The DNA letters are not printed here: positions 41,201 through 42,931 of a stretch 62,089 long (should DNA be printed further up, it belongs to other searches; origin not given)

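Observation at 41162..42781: Cobalamin-riboswitch-like leader controlling an unrecognisable 476-aa Cys-rich cytoplasmic protein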

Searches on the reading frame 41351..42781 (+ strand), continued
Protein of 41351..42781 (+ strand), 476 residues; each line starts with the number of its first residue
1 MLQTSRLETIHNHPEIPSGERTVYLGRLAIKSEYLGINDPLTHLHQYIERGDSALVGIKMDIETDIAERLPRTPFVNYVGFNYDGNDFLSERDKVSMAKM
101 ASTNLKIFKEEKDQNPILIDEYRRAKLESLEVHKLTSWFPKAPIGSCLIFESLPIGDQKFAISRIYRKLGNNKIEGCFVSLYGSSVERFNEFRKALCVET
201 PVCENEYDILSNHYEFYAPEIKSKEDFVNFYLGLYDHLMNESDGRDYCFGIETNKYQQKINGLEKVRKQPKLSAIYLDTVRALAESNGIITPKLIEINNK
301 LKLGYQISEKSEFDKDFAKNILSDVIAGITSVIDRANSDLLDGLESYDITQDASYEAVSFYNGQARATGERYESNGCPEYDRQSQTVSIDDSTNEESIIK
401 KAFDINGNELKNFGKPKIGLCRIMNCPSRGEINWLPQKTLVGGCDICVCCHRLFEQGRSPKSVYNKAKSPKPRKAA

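Call 23: search_protein_families(library=pfam, proteins=[P0129, P0130, P0133, P0134, P0136, P0138, P0141, P0142, P0143, P0160], max_evalue=0.01)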
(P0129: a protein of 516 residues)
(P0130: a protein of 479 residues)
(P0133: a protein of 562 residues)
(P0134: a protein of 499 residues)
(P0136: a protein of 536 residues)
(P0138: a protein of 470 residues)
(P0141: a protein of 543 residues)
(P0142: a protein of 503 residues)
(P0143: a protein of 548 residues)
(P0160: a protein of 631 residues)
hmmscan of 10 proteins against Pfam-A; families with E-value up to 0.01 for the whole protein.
P0129 (516 aa): 0 families

P0130 (479 aa): 0 families

P0133 (562 aa): 0 families

P0134 (499 aa): 0 families

P0136 (536 aa): 0 families

P0138 (470 aa): 1 family
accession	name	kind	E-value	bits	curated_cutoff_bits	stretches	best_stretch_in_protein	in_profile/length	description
PF07282.18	Cas12f1-like_TNB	-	0.001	19.6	26.3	1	412-451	24-51/60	Cas12f1-like, TNB domain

P0141 (543 aa): 0 families

P0142 (503 aa): 0 families

P0143 (548 aa): 0 families

P0160 (631 aa): 0 families

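Call 25: find_encoding_contigs(protein=P0068, flank=8000, max_places=2)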
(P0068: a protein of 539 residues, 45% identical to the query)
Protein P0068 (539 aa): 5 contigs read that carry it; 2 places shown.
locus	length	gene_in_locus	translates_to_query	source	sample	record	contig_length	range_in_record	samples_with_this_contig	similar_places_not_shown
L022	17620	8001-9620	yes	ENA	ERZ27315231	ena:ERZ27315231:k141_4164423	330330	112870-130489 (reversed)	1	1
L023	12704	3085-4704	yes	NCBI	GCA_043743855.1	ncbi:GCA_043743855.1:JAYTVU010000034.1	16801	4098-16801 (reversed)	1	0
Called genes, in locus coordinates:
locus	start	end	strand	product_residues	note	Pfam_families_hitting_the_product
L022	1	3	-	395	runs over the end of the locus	PF01555:N6_N4_Mtase (weak), PF01170:UPF0020 (weak), PF13649:Methyltransf_25 (weak), PF13847:Methyltransf_31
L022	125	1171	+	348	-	PF03706:LPG_synthase_TM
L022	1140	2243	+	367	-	PF13742:tRNA_anti_2, PF01336:tRNA_anti-codon (weak), PF02601:Exonuc_VII_L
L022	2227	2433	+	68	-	-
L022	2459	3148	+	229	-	-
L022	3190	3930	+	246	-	PF02518:HATPase_c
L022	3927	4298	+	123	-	PF00072:Response_reg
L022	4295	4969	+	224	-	PF11967:RecO_N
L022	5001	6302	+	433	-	PF00587:tRNA-synt_2b, PF03129:HGTP_anticodon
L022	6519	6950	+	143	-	PF00075:RNase_H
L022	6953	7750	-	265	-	PF00535:Glycos_transf_2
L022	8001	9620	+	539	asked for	-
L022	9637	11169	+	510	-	PF05970:PIF1, PF13245:AAA_19, PF13604:AAA_30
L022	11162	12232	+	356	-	PF01933:CofD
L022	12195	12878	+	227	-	-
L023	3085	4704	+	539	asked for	-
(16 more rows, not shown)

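Call 26: find_encoding_contigs(protein=P0022, flank=8000, max_places=2)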
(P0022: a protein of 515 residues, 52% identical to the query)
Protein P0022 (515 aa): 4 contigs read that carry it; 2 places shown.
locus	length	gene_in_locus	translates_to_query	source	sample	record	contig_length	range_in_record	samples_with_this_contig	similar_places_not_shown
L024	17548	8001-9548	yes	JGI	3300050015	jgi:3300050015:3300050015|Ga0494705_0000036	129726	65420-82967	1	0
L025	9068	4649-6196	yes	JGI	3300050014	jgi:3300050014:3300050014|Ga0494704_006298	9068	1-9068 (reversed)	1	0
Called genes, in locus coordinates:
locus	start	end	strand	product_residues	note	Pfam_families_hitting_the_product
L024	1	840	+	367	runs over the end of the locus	PF13742:tRNA_anti_2, PF01336:tRNA_anti-codon (weak), PF02601:Exonuc_VII_L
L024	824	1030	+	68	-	-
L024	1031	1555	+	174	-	PF13489:Methyltransf_23 (faint)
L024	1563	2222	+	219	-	-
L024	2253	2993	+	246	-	PF02518:HATPase_c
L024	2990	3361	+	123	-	PF00072:Response_reg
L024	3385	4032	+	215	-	PF11967:RecO_N, PF02565:RecO_C (weak)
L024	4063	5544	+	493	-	PF00587:tRNA-synt_2b, PF03129:HGTP_anticodon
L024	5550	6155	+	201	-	-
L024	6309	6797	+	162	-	PF00075:RNase_H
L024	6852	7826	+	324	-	PF16162:KwaB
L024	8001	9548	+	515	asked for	-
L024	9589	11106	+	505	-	PF05970:PIF1, PF13245:AAA_19, PF13401:AAA_22 (faint), PF13604:AAA_30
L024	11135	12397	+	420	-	PF00232:Glyco_hydro_1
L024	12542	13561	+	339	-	PF01933:CofD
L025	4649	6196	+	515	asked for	-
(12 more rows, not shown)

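Call 27: find_encoding_contigs(protein=P0067, flank=8000, max_places=2)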
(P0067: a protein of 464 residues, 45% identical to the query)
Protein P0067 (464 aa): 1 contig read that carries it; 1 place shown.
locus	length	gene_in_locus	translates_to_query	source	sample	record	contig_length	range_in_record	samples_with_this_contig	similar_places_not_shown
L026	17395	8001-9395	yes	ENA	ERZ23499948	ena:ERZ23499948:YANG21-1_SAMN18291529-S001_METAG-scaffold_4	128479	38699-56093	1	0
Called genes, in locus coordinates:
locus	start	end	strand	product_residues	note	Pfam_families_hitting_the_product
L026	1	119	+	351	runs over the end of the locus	PF03706:LPG_synthase_TM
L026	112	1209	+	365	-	PF13742:tRNA_anti_2, PF01336:tRNA_anti-codon, PF02601:Exonuc_VII_L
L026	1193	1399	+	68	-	-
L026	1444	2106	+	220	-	-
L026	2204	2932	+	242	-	PF02518:HATPase_c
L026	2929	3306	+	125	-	PF00072:Response_reg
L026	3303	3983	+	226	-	PF11967:RecO_N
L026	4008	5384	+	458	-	PF00587:tRNA-synt_2b, PF03129:HGTP_anticodon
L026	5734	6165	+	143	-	PF00075:RNase_H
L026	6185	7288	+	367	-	PF16162:KwaB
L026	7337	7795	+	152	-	PF07963:N_methyl (weak)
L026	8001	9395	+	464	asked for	-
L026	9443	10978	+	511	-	PF01443:Viral_helicase1 (faint), PF05970:PIF1, PF13245:AAA_19, PF13401:AAA_22 (weak), PF13604:AAA_30, PF21530:Pif1_2B_dom (weak)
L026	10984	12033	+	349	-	-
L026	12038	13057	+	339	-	PF01933:CofD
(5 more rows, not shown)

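Call 29: fold_search(model_id=the predicted structure, library=viral)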
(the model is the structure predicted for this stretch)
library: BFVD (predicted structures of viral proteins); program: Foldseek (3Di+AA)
matches with E <= 10: 563; with E <= 0.001: 0
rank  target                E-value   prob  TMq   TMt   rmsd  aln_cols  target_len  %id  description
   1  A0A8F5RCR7            2.6e-02  0.13  0.11  0.14  25.2       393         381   11  Replication initiator protein [Microvirus mar44]
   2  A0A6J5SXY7            2.6e-02  0.09  0.08  0.06  23.9       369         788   11  Virulence-protein E, N-terminal [uncultured Caudovirales phage]
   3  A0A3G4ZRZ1            2.7e-02  0.28  0.13  0.16  14.6       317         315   10  Putative sensor histidine kinase [Dasosvirus sp.]
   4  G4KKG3                3.3e-02  0.18  0.08  0.13  15.9       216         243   12  (no name in the UniProt tables at hand)
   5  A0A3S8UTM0            4.9e-02  0.09  0.10  0.14  20.7       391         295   12  (no name in the UniProt tables at hand)
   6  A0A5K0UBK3            7.0e-02  0.16  0.11  0.12  17.4       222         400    8  3-(3-hydroxyphenyl)propionate hydroxylase [Yasminevirus sp. GU-2018]
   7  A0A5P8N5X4            7.0e-02  0.15  0.11  0.18  16.9       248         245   10  (no name in the UniProt tables at hand)
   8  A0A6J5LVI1            8.2e-02  0.80  0.16  0.27   6.6       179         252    6  Uncharacterized protein [uncultured Caudovirales phage]
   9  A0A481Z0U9            9.0e-02  0.30  0.13  0.26  24.5       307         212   11  Synaptobrevin [Mimivirus LCMiAC01]
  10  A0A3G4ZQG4            1.4e-01  0.41  0.10  0.25   9.0       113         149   11  Longin domain-containing protein (Fragment) [Terrestrivirus sp.]
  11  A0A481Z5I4            1.8e-01  0.07  0.08  0.06  23.5       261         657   10  Late transcription factor 3-like protein [Pithovirus LCPAC201]
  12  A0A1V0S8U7            1.9e-01  0.20  0.14  0.33  11.1       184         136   12  Uncharacterized protein [Catovirus CTV1]
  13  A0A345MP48            1.9e-01  0.05  0.09  0.12  21.0       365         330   10  (no name in the UniProt tables at hand)
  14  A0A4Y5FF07            2.2e-01  0.11  0.09  0.21  21.2       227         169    9  Uncharacterized protein [Lactobacillus phage 3-521]
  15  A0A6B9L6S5            2.2e-01  0.08  0.08  0.18  15.5       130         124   11  Uncharacterized protein [Mycobacterium phage BirdsNest]
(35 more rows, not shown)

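Call 33: find_encoding_contigs(protein=P0130, flank=5000, max_places=2)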
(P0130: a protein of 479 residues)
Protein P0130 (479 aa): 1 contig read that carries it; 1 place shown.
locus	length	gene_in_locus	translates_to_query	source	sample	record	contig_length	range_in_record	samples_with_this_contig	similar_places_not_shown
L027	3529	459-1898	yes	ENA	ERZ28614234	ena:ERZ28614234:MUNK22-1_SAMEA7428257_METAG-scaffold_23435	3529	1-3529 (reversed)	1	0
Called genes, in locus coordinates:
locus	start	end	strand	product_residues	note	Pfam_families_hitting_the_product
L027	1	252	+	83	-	?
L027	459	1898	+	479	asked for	-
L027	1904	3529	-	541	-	?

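Call 34: find_encoding_contigs(protein=P0136, flank=5000, max_places=2)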
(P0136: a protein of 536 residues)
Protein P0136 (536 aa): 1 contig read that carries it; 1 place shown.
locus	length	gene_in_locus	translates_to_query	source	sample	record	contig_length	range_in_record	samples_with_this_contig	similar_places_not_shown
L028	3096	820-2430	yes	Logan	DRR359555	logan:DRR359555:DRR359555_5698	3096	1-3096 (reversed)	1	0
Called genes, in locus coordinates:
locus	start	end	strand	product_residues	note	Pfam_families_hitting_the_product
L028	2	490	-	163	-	?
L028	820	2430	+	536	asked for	-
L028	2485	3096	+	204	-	?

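Call 35: find_encoding_contigs(protein=P0108, flank=5000, max_places=2)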
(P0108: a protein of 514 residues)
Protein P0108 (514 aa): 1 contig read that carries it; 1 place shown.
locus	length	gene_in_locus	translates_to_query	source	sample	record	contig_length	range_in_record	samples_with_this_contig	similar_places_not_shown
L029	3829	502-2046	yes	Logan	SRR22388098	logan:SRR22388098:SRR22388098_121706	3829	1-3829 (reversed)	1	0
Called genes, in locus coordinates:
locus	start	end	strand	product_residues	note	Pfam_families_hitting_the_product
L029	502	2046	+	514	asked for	-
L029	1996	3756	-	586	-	PF00999:Na_H_Exchanger, PF02254:TrkA_N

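Call 51: search_protein_families(library=pfam, alignment_id=A1, max_evalue=1)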
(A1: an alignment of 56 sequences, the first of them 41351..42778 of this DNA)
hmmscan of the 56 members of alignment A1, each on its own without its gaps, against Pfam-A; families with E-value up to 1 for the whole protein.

A. member 1, window:41351-42778:+ (476 aa): 1 family
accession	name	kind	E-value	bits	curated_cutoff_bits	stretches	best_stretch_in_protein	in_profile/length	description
PF01028.25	Topoisom_I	-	0.17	11.6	23.7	1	77-127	86-136/228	Eukaryotic DNA topoisomerase I, catalytic core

B. families by the number of members that match (of 56 scanned): 32 families (the first 25 are shown)
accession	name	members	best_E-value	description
PF00034.26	Cytochrom_C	6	0.0039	Cytochrome c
PF01028.25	Topoisom_I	4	0.0096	Eukaryotic DNA topoisomerase I, catalytic core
PF04760.21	IF2_N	1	0.0079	Translation initiation factor IF-2, N-terminal region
PF08934.15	Rb_C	1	0.011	Rb C-terminal domain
PF20917.2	AsnRS_N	1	0.011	Asparaginal-tRNA synthetase, N-terminal domain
PF17034.11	zinc_ribbon_16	1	0.016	Zinc-ribbon like family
PF20083.4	DUF6477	1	0.042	Family of unknown function (DUF6477)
PF11285.13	DUF3086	1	0.062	Protein of unknown function (DUF3086)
PF19110.5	DUF5797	1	0.078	Family of unknown function (DUF5797)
PF16754.10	Pesticin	1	0.085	Bacterial toxin homologue of phage lysozyme, C-term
PF13364.12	BetaGal_ABD2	1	0.12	Beta-galactosidase second all-beta domain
PF08295.17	Sin3_corepress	1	0.12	Sin3 family co-repressor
PF16484.10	CPT_N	1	0.12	Carnitine O-palmitoyltransferase N-terminus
PF06833.16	MdcE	1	0.13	Malonate decarboxylase gamma subunit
PF05455.17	GvpH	1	0.14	GvpH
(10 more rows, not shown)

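Call 52: search_solved_structures(query=A1, max_evalue=10)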
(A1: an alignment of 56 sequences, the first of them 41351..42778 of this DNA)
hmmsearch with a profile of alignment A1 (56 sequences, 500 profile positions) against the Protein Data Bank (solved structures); distinct sequences matched with E-value up to 10: 4.
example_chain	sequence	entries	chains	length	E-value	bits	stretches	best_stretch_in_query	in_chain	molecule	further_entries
3izn_A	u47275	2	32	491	0.34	12.9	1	271-358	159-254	Chaperonin | Lidless Mm-cpn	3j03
3izk_A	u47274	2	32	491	0.34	12.9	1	271-358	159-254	Chaperonin | Mm-cpn rls deltalid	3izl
3iyf_A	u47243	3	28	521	0.34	12.9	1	271-358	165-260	Chaperonin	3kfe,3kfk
3j02_A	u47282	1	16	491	0.34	12.9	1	271-358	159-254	Lidless D386A Mm-cpn variant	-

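Call 55: find_encoding_contigs(protein=P0134, flank=6000, max_places=2)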
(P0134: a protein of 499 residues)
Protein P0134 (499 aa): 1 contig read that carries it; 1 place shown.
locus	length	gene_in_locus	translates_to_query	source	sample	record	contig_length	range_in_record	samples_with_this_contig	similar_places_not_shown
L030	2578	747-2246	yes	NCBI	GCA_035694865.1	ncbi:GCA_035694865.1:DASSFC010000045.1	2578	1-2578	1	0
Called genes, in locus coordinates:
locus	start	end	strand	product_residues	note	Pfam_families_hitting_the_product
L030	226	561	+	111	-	-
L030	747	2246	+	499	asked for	-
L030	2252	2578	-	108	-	?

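Call 56: find_encoding_contigs(protein=P0142, flank=6000, max_places=2)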
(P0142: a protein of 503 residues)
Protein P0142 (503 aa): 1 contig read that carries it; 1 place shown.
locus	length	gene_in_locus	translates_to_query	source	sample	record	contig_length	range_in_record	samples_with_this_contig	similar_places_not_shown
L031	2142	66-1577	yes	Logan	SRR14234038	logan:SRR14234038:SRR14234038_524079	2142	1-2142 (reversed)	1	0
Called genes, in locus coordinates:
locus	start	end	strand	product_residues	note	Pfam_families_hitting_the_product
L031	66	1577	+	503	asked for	-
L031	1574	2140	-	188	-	?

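Call 57: find_encoding_contigs(protein=P0133, flank=6000, max_places=2)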
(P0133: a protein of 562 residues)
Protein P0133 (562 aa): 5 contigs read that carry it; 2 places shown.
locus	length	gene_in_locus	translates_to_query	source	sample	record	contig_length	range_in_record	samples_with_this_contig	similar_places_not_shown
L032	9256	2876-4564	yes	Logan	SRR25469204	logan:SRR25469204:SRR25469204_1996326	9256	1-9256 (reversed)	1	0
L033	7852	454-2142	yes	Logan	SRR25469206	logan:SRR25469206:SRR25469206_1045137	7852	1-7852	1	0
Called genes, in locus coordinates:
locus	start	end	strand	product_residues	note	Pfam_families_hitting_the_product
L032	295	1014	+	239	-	PF04402:SIMPL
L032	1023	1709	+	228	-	-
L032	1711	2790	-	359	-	-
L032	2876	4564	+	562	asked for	-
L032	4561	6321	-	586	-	PF00999:Na_H_Exchanger, PF02254:TrkA_N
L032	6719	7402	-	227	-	PF13462:Thioredoxin_4, PF01323:DSBA, PF13743:Thioredoxin_5 (weak)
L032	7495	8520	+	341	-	PF01595:CNNM, PF00571:CBS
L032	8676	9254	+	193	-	?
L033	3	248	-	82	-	?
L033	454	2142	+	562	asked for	-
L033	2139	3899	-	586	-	PF00999:Na_H_Exchanger, PF02254:TrkA_N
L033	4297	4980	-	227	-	PF13462:Thioredoxin_4, PF01323:DSBA, PF13743:Thioredoxin_5 (weak)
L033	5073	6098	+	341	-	PF01595:CNNM, PF00571:CBS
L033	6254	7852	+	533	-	?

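Call 61: search_protein_families(library=padloc, proteins=[window:41351-42778:+, P0068, P0130, P0133], max_evalue=0.1)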
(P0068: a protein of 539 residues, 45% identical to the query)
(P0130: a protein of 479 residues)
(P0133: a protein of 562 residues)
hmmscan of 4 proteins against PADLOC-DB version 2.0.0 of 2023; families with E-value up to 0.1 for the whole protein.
window:41351-42778:+ (476 aa): 0 families

P0068 (539 aa): 0 families

P0130 (479 aa): 0 families

P0133 (562 aa): 0 families

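Call 62: search_protein_families(library=phrogs, proteins=[window:41351-42778:+, P0068, P0130, P0133], max_evalue=0.1)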
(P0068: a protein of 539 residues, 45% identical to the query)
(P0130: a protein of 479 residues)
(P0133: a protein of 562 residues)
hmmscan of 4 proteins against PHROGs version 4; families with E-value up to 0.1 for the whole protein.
window:41351-42778:+ (476 aa): 0 families

P0068 (539 aa): 0 families

P0130 (479 aa): 0 families

P0133 (562 aa): 0 families

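Call 71: search_protein_families(library=pfam, proteins=[L001:4965-5687:-, L001:8477-8887:+, L003:5314-5724:+, L003:7609-8400:+, L004:5373-5741:+, L004:7604-9523:+, L014:4081-4743:+, L014:6457-6834:+, L017:2869-3627:-, L008:1662-2279:+], max_evalue=0.001)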
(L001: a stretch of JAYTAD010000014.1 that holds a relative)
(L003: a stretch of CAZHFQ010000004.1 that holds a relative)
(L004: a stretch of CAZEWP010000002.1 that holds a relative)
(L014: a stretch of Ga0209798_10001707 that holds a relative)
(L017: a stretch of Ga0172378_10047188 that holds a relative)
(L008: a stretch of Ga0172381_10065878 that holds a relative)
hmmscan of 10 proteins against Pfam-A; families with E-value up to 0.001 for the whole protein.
L001:4965-5687:- (240 aa): 1 family
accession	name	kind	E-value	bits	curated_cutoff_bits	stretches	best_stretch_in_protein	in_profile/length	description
PF01988.24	VIT1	-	1.1e-66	225.2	28.1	1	25-233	1-214/214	VIT family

L001:8477-8887:+ (136 aa): 1 family
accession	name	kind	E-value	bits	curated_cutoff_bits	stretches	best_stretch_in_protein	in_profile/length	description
PF01475.25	FUR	-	2.9e-09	37.5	23.1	1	7-98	4-94/121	Ferric uptake regulator family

L003:5314-5724:+ (136 aa): 0 families

L003:7609-8400:+ (263 aa): 0 families

L004:5373-5741:+ (122 aa): 0 families

L004:7604-9523:+ (639 aa): 0 families

L014:4081-4743:+ (220 aa): 0 families

L014:6457-6834:+ (125 aa): 0 families

L017:2869-3627:- (252 aa): 1 family
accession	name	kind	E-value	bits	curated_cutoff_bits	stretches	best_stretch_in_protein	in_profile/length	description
PF06541.16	ABC_trans_CmpB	-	7.1e-54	182.5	25.9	1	11-165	1-151/151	Putative ABC-transporter type IV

L008:1662-2279:+ (205 aa): 0 families
